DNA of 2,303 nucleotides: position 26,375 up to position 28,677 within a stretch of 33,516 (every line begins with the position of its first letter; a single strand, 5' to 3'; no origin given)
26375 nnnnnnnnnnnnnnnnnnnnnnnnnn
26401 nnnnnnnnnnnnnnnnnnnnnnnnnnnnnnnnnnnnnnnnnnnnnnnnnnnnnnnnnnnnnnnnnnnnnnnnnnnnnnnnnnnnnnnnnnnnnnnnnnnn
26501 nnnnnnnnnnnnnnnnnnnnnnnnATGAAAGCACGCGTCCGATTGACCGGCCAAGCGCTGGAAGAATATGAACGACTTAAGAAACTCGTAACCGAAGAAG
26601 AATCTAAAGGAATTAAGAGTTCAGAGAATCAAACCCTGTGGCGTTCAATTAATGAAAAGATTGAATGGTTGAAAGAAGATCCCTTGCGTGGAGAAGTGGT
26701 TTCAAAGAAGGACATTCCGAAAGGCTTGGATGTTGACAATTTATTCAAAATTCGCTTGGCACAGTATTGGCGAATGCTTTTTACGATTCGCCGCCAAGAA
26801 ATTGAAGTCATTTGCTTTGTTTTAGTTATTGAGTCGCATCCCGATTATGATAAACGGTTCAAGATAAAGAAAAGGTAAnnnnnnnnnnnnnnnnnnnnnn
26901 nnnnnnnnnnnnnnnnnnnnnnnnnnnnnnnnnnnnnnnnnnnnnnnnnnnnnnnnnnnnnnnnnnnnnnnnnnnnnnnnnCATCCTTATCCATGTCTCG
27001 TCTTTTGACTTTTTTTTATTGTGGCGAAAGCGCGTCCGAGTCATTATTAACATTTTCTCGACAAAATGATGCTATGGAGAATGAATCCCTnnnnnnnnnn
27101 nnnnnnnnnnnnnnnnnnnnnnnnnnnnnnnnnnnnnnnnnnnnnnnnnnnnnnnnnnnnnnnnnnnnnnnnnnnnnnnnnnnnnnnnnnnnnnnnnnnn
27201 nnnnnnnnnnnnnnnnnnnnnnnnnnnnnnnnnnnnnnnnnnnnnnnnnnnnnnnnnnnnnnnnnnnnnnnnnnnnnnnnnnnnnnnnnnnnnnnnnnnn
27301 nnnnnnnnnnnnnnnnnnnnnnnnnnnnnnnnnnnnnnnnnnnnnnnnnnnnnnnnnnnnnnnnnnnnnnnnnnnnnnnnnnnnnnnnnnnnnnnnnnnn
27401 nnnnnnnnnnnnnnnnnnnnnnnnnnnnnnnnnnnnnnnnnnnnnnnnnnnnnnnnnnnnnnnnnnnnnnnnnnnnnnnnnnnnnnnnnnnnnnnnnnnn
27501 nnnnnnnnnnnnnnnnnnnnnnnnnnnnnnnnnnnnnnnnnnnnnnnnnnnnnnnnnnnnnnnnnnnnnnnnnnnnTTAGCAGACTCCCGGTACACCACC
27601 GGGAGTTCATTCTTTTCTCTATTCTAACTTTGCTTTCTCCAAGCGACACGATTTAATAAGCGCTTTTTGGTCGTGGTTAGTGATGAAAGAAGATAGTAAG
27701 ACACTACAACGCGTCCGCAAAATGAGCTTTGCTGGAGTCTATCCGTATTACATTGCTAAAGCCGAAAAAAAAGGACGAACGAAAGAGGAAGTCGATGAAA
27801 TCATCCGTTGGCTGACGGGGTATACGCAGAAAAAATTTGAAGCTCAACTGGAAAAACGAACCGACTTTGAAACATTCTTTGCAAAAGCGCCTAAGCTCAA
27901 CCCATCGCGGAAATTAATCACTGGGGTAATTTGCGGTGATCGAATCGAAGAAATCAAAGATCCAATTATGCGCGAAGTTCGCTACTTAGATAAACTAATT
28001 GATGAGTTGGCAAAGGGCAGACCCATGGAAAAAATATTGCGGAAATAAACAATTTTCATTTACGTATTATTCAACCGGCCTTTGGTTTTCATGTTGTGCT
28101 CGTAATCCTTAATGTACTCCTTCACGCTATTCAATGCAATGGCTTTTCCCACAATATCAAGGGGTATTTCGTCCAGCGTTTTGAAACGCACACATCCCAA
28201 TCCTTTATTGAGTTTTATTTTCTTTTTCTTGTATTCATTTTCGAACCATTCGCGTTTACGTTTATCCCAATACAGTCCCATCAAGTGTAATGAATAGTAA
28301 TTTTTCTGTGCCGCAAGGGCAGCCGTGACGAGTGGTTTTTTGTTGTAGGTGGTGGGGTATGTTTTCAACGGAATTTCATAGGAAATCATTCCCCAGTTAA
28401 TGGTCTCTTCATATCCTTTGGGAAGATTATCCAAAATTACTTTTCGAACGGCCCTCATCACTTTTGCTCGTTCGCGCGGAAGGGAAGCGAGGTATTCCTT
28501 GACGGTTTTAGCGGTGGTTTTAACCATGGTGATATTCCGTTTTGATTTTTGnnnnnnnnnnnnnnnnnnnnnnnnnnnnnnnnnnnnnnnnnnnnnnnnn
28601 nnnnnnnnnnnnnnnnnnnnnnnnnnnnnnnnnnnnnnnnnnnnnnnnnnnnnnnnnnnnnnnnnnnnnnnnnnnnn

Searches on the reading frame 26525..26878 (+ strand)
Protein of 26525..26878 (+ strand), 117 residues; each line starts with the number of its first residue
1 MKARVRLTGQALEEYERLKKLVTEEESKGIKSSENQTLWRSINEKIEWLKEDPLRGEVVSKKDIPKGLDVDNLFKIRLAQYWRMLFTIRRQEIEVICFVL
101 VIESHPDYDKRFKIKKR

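Call 3: search_protein_families(library=pfam, proteins=[window:26525-26878:+], max_evalue=0.1)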
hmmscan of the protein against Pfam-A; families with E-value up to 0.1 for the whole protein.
window:26525-26878:+ (117 aa): 1 family
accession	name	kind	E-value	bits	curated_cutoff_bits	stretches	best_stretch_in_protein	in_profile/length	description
PF05016.21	ParE_toxin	-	0.012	16.6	23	1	5-96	1-79/89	ParE toxin of type II toxin-antitoxin system, parDE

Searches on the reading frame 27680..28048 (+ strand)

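Call 9: search_protein_families(library=pfam, proteins=[window:27680-28048:+], max_evalue=0.01)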
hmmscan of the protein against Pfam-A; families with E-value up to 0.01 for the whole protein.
window:27680-28048:+ (122 aa): 1 family
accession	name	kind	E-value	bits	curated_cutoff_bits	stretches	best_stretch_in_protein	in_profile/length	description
PF09966.14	DUF2200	-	8.6e-53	177.6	22.8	1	11-121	1-111/111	Uncharacterized protein conserved in bacteria (DUF2200)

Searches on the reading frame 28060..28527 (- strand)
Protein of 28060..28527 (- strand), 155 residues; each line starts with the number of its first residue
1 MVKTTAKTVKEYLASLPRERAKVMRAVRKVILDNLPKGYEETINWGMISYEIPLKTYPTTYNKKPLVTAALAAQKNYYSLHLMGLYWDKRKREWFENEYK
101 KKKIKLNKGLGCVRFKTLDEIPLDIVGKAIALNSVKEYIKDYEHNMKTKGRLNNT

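Call 9: search_protein_families(library=pfam, proteins=[window:28060-28527:-], max_evalue=0.01)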
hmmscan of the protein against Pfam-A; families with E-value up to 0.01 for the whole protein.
window:28060-28527:- (155 aa): 1 family
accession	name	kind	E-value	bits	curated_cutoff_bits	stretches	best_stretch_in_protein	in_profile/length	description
PF08818.16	DUF1801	-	2.3e-15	57.2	27.2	1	21-131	2-82/85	Domain of unknown function (DU1801)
